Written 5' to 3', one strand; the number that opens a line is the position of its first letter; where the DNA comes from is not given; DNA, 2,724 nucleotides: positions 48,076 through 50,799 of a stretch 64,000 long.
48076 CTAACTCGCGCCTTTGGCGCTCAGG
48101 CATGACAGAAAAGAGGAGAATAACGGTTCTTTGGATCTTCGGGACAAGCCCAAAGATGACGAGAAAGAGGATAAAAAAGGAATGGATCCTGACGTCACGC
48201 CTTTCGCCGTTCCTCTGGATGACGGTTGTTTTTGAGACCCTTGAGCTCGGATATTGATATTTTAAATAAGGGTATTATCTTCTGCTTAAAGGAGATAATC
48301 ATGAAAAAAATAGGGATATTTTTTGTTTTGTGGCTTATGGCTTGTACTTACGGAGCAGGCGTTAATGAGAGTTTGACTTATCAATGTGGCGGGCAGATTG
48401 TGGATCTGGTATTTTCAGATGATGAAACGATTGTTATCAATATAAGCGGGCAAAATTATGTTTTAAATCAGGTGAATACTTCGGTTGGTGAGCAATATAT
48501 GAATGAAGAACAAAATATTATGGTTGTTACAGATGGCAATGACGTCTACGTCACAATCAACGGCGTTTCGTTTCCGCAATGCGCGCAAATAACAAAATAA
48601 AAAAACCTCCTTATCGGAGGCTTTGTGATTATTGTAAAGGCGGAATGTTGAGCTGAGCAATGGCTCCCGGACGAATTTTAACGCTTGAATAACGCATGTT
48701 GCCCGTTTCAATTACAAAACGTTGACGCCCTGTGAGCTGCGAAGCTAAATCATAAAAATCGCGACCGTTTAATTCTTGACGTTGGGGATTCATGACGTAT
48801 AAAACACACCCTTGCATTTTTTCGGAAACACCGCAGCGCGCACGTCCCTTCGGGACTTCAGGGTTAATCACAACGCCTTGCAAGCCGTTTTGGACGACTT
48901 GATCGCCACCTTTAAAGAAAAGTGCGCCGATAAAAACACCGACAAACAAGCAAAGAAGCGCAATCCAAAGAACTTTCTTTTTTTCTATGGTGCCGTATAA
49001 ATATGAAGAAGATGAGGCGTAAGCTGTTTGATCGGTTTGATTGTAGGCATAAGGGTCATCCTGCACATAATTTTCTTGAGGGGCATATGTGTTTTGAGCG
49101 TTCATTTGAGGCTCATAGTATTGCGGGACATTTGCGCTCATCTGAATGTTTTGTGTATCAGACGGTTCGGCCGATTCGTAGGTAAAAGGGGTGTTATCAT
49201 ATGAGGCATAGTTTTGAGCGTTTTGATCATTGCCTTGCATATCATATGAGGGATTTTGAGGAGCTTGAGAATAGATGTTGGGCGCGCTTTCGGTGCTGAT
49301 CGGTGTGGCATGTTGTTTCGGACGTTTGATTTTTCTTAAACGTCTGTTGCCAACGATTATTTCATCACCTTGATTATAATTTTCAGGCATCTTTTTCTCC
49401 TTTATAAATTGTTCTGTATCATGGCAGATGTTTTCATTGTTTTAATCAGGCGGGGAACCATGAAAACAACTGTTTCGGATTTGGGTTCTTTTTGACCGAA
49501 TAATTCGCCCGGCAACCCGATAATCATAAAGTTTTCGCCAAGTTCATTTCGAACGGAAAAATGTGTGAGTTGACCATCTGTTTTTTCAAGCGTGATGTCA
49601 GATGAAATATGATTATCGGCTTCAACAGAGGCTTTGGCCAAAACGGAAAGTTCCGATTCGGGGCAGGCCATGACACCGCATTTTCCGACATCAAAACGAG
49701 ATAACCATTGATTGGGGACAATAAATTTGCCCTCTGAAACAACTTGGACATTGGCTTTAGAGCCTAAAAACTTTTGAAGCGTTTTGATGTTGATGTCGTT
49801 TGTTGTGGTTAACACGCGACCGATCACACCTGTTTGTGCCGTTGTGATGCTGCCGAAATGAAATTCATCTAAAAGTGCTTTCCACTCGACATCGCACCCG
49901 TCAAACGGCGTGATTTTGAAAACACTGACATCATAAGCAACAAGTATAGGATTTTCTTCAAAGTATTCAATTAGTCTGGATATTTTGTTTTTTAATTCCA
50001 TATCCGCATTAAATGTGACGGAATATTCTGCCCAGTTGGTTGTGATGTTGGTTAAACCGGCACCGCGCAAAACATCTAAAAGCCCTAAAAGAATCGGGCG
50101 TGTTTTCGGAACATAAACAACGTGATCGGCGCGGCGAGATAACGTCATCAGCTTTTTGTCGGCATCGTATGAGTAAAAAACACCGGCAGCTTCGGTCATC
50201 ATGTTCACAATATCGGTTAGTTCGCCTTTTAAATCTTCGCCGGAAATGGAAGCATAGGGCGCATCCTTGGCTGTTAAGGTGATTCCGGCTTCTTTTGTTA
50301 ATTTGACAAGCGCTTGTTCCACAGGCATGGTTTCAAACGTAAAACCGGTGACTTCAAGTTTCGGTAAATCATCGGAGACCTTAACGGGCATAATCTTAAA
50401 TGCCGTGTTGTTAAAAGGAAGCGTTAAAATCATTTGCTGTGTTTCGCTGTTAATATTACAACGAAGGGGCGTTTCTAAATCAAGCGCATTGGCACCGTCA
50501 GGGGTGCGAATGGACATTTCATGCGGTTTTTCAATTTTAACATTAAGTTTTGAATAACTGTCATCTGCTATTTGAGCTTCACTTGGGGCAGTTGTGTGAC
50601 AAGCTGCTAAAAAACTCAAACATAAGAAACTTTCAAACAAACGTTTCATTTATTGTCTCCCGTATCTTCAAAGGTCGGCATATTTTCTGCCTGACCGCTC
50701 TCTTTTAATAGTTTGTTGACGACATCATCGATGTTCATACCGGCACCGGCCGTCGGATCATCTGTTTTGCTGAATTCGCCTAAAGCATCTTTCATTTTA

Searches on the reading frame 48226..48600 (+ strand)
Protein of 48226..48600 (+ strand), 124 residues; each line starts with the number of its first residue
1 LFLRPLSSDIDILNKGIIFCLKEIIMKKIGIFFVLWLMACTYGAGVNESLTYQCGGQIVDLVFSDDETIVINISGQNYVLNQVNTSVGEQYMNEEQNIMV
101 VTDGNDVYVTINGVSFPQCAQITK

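Call 6: search_protein_families(library=pfam, proteins=[window:48226-48600:+], max_evalue=0.001)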
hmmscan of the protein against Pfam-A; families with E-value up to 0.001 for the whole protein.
window:48226-48600:+ (124 aa): 1 family
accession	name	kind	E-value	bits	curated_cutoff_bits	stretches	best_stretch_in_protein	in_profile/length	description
PF09864.15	MliC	-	0.0001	22.6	22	1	52-112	1-61/67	Membrane-bound lysozyme-inhibitor of c-type lysozyme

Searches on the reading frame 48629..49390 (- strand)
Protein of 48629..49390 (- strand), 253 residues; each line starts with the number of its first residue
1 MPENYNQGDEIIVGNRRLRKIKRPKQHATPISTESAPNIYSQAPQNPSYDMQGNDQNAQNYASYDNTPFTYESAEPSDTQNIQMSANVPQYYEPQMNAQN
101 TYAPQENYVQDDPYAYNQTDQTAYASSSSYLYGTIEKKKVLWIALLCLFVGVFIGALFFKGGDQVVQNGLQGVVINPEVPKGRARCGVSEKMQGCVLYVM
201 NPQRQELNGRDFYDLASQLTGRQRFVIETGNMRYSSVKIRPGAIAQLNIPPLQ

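Call 5: search_protein_families(library=pfam, proteins=[window:48629-49390:-], max_evalue=0.001)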
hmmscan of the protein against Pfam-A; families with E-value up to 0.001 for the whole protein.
window:48629-49390:- (253 aa): 0 families

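Call 31: search_protein_families(library=ncbifam, proteins=[window:48629-49390:-], max_evalue=0.1)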
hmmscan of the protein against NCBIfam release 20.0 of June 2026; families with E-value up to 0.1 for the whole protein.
window:48629-49390:- (253 aa): 1 family
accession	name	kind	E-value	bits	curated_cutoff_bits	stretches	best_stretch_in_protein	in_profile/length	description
NF033761.1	gliding_GltJ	equivalog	0.033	13.3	450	1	54-162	285-395/671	adventurous gliding motility protein GltJ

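Call 77: search_solved_structures(query=A4, max_evalue=10)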
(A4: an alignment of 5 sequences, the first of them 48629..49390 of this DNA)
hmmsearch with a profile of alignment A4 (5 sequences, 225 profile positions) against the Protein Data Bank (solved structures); distinct sequences matched with E-value up to 10: 2.
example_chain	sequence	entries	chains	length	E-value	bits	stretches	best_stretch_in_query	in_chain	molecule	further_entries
1dm9_A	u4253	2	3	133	1.3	12.2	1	195-220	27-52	HYPOTHETICAL 15.5 KD PROTEIN IN MRCA-PCKA INTERGENIC REGION | Heat shock protein 15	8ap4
7z0h_N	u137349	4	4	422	1.5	12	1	8-67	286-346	DNA-directed RNA polymerase III subunit RPC4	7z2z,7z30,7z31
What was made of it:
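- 48629..49390 (-): D253: bitopic membrane protein with a Q/N/Y-rich N-terminal region, one TM helix and a highly conserved C-terminal domain of about 85 aa. No match to solved structures (call 77).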

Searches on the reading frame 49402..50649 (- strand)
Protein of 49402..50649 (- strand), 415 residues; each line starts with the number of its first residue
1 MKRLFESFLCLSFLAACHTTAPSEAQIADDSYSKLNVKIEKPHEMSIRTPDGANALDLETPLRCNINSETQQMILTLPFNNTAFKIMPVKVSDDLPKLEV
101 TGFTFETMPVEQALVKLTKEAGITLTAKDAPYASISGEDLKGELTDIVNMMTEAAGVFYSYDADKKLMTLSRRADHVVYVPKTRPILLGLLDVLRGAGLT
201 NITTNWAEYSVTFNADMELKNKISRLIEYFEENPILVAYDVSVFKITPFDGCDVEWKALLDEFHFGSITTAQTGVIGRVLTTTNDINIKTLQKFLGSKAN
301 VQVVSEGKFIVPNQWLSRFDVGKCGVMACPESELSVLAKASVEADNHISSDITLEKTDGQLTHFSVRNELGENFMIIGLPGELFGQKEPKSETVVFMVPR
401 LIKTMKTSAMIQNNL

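Call 3: search_protein_families(library=pfam, proteins=[window:49402-50649:-], max_evalue=1)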
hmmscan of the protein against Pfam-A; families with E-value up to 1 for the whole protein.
window:49402-50649:- (415 aa): 0 families

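Call 31: search_protein_families(library=ncbifam, proteins=[window:49402-50649:-], max_evalue=0.1)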
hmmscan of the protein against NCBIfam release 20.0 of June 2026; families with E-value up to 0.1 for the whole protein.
window:49402-50649:- (415 aa): 0 families

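Call 59: find_homologous_proteins(query=window:49402-50649:-, max_evalue=0.001)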
Query window:49402-50649:- (415 aa): 905 proteins with E <= 0.001 among 6106 candidates; the best 120 are listed.
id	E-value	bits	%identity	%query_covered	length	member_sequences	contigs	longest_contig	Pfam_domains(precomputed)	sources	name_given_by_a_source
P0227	9.0e-274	925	100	100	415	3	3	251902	-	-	-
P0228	1.5e-230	783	84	100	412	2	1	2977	-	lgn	-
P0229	4.4e-202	689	73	99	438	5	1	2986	-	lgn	-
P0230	1.3e-200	684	76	95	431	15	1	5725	-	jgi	-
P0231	2.1e-200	683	73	99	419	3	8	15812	-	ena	-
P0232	2.7e-199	680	75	98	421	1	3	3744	-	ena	-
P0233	6.3e-199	679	73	100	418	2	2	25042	-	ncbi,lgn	-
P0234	6.5e-198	675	73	100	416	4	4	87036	-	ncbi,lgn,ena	-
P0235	9.7e-198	675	72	100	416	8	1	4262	-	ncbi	-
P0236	1.6e-197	674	74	99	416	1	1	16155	-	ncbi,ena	-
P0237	4.3e-196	669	73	100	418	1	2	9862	-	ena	-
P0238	4.4e-196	669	72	98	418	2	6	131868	-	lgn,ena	-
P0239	5.3e-195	666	73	100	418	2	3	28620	-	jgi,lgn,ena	-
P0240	5.5e-195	666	72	100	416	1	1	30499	-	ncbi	-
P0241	7.5e-195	665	73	100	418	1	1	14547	-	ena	-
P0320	2.1e-157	542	61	90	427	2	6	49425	-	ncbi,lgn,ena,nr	ncbi:MAG: hypothetical protein J6039_03765 [Alphaproteobacteria bacterium]|nr:hypothetical protein [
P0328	5.4e-156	537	62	91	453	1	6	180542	-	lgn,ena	-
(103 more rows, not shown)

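Call 62: search_solved_structures(query=A3, max_evalue=10, show_alignments=2)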
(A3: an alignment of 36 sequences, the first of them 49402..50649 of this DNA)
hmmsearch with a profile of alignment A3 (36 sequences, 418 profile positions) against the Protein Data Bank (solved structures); distinct sequences matched with E-value up to 10: 0.

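Call 63: find_encoding_contigs(protein=P0328, flank=10000, max_places=2)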
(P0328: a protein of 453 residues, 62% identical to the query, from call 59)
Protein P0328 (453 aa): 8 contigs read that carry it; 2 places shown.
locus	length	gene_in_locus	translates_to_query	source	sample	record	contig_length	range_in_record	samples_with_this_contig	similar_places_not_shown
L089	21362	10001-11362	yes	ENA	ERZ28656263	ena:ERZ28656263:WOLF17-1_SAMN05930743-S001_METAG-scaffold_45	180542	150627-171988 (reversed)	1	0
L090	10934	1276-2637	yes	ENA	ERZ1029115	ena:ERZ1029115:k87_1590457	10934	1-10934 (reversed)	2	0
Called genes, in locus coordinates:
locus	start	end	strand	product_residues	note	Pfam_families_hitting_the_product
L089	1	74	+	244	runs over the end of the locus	-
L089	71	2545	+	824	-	PF07486:Hydrolase_2 (weak)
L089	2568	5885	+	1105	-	PF01551:Peptidase_M23 (weak)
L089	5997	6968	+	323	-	PF01381:HTH_3, PF12844:HTH_19 (faint), PF13443:HTH_26 (faint), PF13560:HTH_31 (weak), PF01381:HTH_3 (weak)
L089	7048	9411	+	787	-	PF18877:SSSPR-51 (faint)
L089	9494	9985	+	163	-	-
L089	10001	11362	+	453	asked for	-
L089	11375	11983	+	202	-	-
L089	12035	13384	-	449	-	PF00512:HisKA, PF02518:HATPase_c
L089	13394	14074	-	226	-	PF00072:Response_reg, PF00486:Trans_reg_C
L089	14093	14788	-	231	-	PF01066:CDP-OH_P_transf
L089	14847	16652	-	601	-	PF01541:GIY-YIG, PF27096:UvrC_M, PF02151:UVR, PF22920:UvrC_RNaseH, PF08459:UvrC_RNaseH_dom, PF00633:HHH (faint), PF12826:HHH_2, PF14520:HHH_5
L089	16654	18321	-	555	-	PF02463:SMC_N, PF13175:AAA_15, PF13476:AAA_23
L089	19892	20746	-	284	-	PF03331:LpxC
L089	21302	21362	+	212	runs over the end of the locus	PF13505:OMP_b-brl, PF02462:Opacity (weak)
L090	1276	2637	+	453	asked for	-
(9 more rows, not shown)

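Call 64: find_encoding_contigs(protein=P0320, flank=10000, max_places=2)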
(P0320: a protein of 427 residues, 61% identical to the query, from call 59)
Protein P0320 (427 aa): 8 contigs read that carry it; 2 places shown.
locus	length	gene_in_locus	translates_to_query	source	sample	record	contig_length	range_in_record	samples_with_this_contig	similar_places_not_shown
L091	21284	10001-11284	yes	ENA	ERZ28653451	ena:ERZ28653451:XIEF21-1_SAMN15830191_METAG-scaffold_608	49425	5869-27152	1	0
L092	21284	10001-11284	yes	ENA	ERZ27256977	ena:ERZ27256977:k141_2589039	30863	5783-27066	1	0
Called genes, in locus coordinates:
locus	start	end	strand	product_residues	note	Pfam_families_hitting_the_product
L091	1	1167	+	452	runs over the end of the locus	-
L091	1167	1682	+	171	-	-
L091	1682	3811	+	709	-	-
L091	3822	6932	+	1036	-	PF01551:Peptidase_M23 (weak)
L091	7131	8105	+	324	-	PF01381:HTH_3, PF04545:Sigma70_r4 (faint), PF12844:HTH_19 (weak), PF13443:HTH_26 (faint), PF13560:HTH_31 (weak), PF01381:HTH_3 (weak), PF13560:HTH_31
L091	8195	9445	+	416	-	PF16566:CREPT (weak)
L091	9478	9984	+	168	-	-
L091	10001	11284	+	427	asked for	-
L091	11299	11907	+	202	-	-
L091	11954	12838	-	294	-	PF00231:ATP-synt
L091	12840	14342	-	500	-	PF02874:ATP-synt_ab_N (weak), PF00006:ATP-synt_ab, PF00306:ATP-synt_ab_C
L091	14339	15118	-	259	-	PF00430:ATP-synt_B, PF00213:OSCP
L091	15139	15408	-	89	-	PF00137:ATP-synt_C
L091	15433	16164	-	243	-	PF00119:ATP-synt_A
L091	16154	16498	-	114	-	PF12966:AtpR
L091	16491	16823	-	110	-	PF09527:ATPase_gene1 (weak)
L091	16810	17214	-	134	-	PF02823:ATP-synt_DE_N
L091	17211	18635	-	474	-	PF02874:ATP-synt_ab_N, PF00006:ATP-synt_ab, PF22919:ATP-synt_VA_C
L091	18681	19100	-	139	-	PF00293:NUDIX, PF14815:NUDIX_4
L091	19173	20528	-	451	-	PF00512:HisKA, PF02518:HATPase_c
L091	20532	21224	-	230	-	PF00072:Response_reg, PF00486:Trans_reg_C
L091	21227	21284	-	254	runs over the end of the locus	PF01066:CDP-OH_P_transf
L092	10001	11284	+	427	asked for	-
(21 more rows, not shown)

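Call 66: search_protein_families(library=pfam, proteins=[L089:71-2545:+, L089:2568-5885:+, L089:7048-9411:+, L089:9494-9985:+, L089:10001-11362:+, L089:11375-11983:+, L091:1682-3811:+], max_evalue=0.05)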
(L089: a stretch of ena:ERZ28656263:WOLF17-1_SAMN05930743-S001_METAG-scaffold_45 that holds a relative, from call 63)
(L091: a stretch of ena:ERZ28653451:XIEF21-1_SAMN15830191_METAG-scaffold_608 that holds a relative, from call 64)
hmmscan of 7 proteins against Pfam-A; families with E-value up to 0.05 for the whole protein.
L089:71-2545:+ (824 aa): 2 families
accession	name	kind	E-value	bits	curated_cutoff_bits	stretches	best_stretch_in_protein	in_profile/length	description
PF07486.17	Hydrolase_2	-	1.7e-06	29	27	1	47-177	2-100/100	Cell Wall Hydrolase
PF02618.21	YceG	-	0.024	14.6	32.4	0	27-65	149-185/275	YceG-like family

L089:2568-5885:+ (1105 aa): 3 families
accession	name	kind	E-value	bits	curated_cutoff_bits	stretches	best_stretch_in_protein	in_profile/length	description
PF01551.29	Peptidase_M23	-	9.4e-08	32.6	28.7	1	122-192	11-76/96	Peptidase family M23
PF04610.19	TrbL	-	0.027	14.7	25.9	0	367-620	3-200/215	TrbL/VirB6 plasmid conjugal transfer protein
PF09639.16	YjcQ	-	0.029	15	23.3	1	869-935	16-83/95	YjcQ protein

L089:7048-9411:+ (787 aa): 2 families
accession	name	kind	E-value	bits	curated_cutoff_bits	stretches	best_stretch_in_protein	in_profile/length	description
PF18877.6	SSSPR-51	-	7.3e-06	26.2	27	0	692-704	4-16/48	SSSPR-51 domain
PF06458.18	MucBP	-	0.029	15.5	23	0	732-745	5-18/63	MucBP domain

L089:9494-9985:+ (163 aa): 0 families

L089:10001-11362:+ (453 aa): 1 family
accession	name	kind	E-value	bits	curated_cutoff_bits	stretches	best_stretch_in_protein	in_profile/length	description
PF14674.12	FANCI_S1-cap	-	0.038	14.3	28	0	316-342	4-30/53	FANCI solenoid 1 cap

L089:11375-11983:+ (202 aa): 1 family
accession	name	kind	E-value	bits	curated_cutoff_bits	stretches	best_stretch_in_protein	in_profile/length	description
PF06305.16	LapA_dom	-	0.0042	17.4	28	1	74-112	3-43/64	Lipopolysaccharide assembly protein A domain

L091:1682-3811:+ (709 aa): 1 family
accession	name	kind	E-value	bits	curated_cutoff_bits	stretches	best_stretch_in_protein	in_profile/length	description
PF18829.7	Importin_rep_6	-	0.019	15.7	23.9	0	648-700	16-72/110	Importin repeat 6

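Call 67: predict_structure(alignment_id=A3)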
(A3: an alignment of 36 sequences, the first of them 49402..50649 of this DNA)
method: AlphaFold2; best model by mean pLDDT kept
length: 415 residues; sequences in the alignment: 36
mean_pLDDT: 73.0   pTM: 0.69
mean pLDDT of the five models: 73.0, 71.1, 64.2, 63.7, 63.4
residues with pLDDT >= 90: 19; 70-90: 265; 50-70: 76; < 50: 55
segments of 3 or more residues with pLDDT < 50: 16-61, 270-274
pLDDT, mean of each block of 10 residues (from residue 1): 59 48 31 29 27 37 58 53 74 71 82 87 82 78 87 87 86 87 81 84 80 87 88 84 86 66 55 58 69 79 85 89 75 89 87 86 84 83 84 87 71 58
secondary structure, 60 per line:
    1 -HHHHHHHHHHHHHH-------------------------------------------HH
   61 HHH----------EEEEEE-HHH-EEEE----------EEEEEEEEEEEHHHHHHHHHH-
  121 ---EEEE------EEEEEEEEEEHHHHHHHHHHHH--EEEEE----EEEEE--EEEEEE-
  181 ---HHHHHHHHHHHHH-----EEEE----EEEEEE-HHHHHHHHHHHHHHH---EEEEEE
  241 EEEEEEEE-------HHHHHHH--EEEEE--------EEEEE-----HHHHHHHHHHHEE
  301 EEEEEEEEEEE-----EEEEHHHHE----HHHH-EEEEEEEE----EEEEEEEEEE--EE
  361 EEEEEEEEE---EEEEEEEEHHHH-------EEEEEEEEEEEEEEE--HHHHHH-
elements in order: H2-15 H59-63 E74-79 E85-88 E99-109 H110-119 E124-127 E134-143 H144-155 E158-162 E167-171 E174-179 H184-196 E202-205 E210-215 H217-231 E235-248 H256-262 E265-269 E278-282 H288-298 E299-311 E317-320 H321-324 H330-333 E335-342 E347-356 E359-369 E373-380 H381-384 E392-406 H409-414
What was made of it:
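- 49402..50649 (-): D415: lipoprotein secretin with a lipobox Cys17, N0/N1-type domains and a secretin barrel. AF2 pLDDT 73 (call 67).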

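Call 69: fold_search(model_id=the predicted structure, library=pdb)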
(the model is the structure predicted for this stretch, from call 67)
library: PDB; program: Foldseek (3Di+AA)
matches with E <= 10: 1195; with E <= 0.001: 37
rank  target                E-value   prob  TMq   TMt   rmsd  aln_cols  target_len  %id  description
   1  6w6m_A                2.1e-09  1.00  0.15  0.15  31.6       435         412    9  Single particle cryoEM structure of V. cholerae Type IV competence pilus secretin PilQ (released 2020-10-14)
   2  9u5s_A                4.0e-09  1.00  0.27  0.24  26.3       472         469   10  The structure of the BfpBG complex in the T4bP system (released 2025-11-05)
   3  6q14_B                9.1e-09  1.00  0.16  0.14  40.7       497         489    7  Structure of the Salmonella SPI-1 injectisome NC-base (released 2019-10-23)
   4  6q14_A                9.6e-09  1.00  0.16  0.14  41.1       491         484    8  Structure of the Salmonella SPI-1 injectisome NC-base (released 2019-10-23)
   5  7ah9_5N               1.4e-08  1.00  0.16  0.13  43.0       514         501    8  Substrate-engaged type 3 secretion system needle complex from Salmonella enterica typhimurium - SpaR state 1 (released 2021-03-17)
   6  7ah9_5D               3.6e-08  1.00  0.17  0.14  43.0       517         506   10  Substrate-engaged type 3 secretion system needle complex from Salmonella enterica typhimurium - SpaR state 1 (released 2021-03-17)
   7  7ah9_5M               3.6e-08  1.00  0.16  0.13  42.3       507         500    8  Substrate-engaged type 3 secretion system needle complex from Salmonella enterica typhimurium - SpaR state 1 (released 2021-03-17)
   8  7ah9_5B               3.6e-08  1.00  0.16  0.13  43.2       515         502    9  Substrate-engaged type 3 secretion system needle complex from Salmonella enterica typhimurium - SpaR state 1 (released 2021-03-17)
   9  7ah9_5P               3.6e-08  1.00  0.16  0.13  42.3       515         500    9  Substrate-engaged type 3 secretion system needle complex from Salmonella enterica typhimurium - SpaR state 1 (released 2021-03-17)
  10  7ah9_5O               4.7e-08  1.00  0.16  0.13  40.8       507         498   10  Substrate-engaged type 3 secretion system needle complex from Salmonella enterica typhimurium - SpaR state 1 (released 2021-03-17)
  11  7ah9_5G               5.0e-08  1.00  0.16  0.13  41.3       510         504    9  Substrate-engaged type 3 secretion system needle complex from Salmonella enterica typhimurium - SpaR state 1 (released 2021-03-17)
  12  6q15_B                6.2e-08  1.00  0.16  0.14  42.2       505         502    9  Structure of the Salmonella SPI-1 injectisome needle complex (released 2019-10-23)
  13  7ah9_5K               7.3e-08  1.00  0.16  0.14  40.3       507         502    8  Substrate-engaged type 3 secretion system needle complex from Salmonella enterica typhimurium - SpaR state 1 (released 2021-03-17)
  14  7ah9_5E               1.0e-07  1.00  0.15  0.13  42.6       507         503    8  Substrate-engaged type 3 secretion system needle complex from Salmonella enterica typhimurium - SpaR state 1 (released 2021-03-17)
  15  7ah9_5C               1.4e-07  1.00  0.16  0.13  41.5       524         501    8  Substrate-engaged type 3 secretion system needle complex from Salmonella enterica typhimurium - SpaR state 1 (released 2021-03-17)
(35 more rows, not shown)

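Call 110: search_protein_families(library=pfam, alignment_id=A3, max_evalue=0.1)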
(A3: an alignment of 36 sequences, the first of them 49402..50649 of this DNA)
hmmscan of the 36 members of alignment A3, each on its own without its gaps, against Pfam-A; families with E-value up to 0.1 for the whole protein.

A. member 1, window:49402-50649:- (415 aa): 0 families

B. families by the number of members that match (of 36 scanned): 3 families
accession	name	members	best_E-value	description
PF04573.17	SPC22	2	0.012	Signal peptidase subunit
PF14674.12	FANCI_S1-cap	1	0.038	FANCI solenoid 1 cap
PF07225.17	NDUF_B4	1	0.077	NADH-ubiquinone oxidoreductase B15 subunit (NDUFB4)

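Call 111: search_dna_similar(query=window:49402-50649:-, collection=plasmids, mode=protein, max_evalue=10, max_rows=15)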
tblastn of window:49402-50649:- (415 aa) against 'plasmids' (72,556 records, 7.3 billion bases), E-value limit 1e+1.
Records with a match: 4; places in all: 4; records where one place covers at least 80% of the query: 0.
Best place of each record, by identity: <60% 4.
By first word of the organism name: Arsenophonus 1; Sphingosinicella 1; Rhodoferax 1; Methylibium 1.
By predicted mobility (MOB-suite, as given by PLSDB): conjugative 2; non-mobilizable 1; mobilizable 1.
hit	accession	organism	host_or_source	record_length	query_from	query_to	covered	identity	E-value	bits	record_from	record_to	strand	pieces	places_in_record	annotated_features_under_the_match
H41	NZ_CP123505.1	Arsenophonus nasoniae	Pachycrepoideus vindemmiae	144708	197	386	46%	26.6%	8e+0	37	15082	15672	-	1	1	invasin domain 3-containing protein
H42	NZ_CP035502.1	Sphingosinicella sp. BN140058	Cell culture,soil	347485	113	340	55%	22.1%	2e-2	45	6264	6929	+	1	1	hypothetical protein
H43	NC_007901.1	Rhodoferax ferrireducens T118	-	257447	83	322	58%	20.2%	1e-5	55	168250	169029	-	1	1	type II and III secretion system protein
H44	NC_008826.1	Methylibium petroleiphilum PM1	-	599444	67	246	43%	22.5%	1e-2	45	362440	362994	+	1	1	pilus (IV) biogenesis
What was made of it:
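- Closest known: Lipoprotein secretins of type IVb pili. Same: Sources: calls 69, 111.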

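Call 112: get_annotated_region(hit=H43, flank=12000)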
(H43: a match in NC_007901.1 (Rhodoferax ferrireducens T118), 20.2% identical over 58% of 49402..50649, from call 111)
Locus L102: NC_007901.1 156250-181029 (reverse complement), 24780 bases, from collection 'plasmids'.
description: Rhodoferax ferrireducens T118 plasmid unnamed1, complete sequence
organism: Rhodoferax ferrireducens T118 (NCBI taxid 338969)
taxonomy: Bacteria; Pseudomonadota; Betaproteobacteria; Burkholderiales; Comamonadaceae; Rhodoferax; Rhodoferax ferrireducens; Rhodoferax ferrireducens T118
host: -; source: -; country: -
typing (MOB-suite, as given by PLSDB): conjugative; replicon rep_cluster_1514; relaxase MOBH; mating-pair formation MPF_T
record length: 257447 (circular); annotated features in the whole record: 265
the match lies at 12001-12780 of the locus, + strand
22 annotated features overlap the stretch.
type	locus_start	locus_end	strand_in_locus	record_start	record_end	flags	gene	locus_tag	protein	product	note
CDS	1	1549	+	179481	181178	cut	-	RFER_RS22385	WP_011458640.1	DUF3369 domain-containing protein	-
CDS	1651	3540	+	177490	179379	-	-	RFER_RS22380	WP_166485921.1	PRTRC system ParB family protein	-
CDS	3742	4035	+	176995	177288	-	-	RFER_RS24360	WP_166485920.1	hypothetical protein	-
CDS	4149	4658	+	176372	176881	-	-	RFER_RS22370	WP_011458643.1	PRTRC system protein E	-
CDS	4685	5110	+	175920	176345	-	-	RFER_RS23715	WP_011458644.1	PRTRC system protein C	-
CDS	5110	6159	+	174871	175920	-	-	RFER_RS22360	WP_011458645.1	PRTRC system protein F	-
CDS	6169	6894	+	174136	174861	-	-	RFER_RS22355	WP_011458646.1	PRTRC system protein B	-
CDS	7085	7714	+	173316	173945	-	-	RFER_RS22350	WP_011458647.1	PRTRC system protein A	-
CDS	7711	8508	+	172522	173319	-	-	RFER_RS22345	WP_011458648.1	PRTRC system ThiF family protein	-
CDS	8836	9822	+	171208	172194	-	-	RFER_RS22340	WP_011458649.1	response regulator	GO:0000160 - phosphorelay signal transduction system [Evidence IEA]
CDS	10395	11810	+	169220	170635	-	-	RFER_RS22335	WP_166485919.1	Type II secretory pathway component PulD-like protein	-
CDS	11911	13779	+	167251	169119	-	-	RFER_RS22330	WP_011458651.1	type II and III secretion system protein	-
CDS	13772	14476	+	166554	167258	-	-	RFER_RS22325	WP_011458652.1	hypothetical protein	-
CDS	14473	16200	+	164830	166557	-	-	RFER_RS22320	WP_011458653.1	ATPase, T2SS/T4P/T4SS family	-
CDS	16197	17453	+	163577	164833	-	-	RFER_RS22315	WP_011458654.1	type II secretion system F family protein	-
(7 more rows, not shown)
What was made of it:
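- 49402..50649 (-): The top 45 PDB fold hits are nearly all secretins: PilQ 2e-9, BfpB 4e-9, InvG, GspD (call 69). tblastn E 1e-5 to an annotated secretin in a GspE/GspF operon (calls 111, 112).
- On Secretin superfamily (for D415): The N0 domains of EscC and MxiD match with TM normalised by target 0.48 (call 69). tblastn E 1e-5 to an annotated secretin (calls 111, 112).
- Secretin: calls 67, 69, 111, 112.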
